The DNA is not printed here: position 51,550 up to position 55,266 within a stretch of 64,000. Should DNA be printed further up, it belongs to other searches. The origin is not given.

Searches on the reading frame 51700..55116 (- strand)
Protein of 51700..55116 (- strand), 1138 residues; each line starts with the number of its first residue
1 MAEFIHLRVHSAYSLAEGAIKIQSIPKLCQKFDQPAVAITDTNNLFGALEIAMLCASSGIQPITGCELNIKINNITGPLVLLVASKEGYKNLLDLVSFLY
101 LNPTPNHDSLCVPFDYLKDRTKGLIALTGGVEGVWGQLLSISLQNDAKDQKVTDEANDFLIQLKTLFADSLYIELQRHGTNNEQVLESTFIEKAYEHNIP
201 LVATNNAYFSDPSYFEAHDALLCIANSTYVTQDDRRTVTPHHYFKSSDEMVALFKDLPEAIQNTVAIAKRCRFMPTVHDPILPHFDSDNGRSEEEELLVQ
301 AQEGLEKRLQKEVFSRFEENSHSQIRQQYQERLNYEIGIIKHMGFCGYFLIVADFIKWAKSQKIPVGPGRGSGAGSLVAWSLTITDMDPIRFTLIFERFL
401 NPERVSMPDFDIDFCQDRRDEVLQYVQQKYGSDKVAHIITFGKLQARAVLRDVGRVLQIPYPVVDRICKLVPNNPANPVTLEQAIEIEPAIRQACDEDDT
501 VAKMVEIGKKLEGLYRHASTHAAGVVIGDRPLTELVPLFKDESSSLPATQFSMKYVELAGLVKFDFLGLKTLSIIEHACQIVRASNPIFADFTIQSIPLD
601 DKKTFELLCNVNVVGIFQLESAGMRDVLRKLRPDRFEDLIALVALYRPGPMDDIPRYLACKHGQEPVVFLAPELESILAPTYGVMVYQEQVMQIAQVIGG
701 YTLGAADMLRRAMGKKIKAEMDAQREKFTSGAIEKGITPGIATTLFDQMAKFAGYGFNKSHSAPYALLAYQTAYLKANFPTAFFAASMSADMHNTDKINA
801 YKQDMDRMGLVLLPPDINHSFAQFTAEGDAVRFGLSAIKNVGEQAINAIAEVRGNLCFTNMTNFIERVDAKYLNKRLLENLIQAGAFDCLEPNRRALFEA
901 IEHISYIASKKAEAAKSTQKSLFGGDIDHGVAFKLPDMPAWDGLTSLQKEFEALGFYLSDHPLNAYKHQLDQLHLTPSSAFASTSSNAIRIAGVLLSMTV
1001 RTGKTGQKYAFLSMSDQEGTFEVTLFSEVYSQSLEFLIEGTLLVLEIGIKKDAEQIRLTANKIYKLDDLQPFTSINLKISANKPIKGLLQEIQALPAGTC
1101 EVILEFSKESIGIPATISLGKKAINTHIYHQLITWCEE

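Call 26: search_protein_families(library=pfam, proteins=[window:51700-55116:-])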
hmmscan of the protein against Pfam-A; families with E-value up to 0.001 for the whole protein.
window:51700-55116:- (1138 aa): 5 families
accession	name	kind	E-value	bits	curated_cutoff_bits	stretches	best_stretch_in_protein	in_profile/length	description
PF07733.18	DNA_pol3_alpha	-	1.7e-100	336.4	23.9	1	308-568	2-260/260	Bacterial DNA polymerase III alpha NTPase domain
PF17657.6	DNA_pol3_finger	-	1.2e-62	210.6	22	1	571-736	1-166/166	Bacterial DNA polymerase III alpha subunit finger domain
PF02811.25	PHP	-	4.7e-34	118.5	26.4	1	6-178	1-164/164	PHP domain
PF14579.12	HHH_6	-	8e-28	96.9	25.6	1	809-897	1-90/90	Helix-hairpin-helix motif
PF01336.31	tRNA_anti-codon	-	9.1e-06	26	27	1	990-1066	2-75/75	OB-fold nucleic acid binding domain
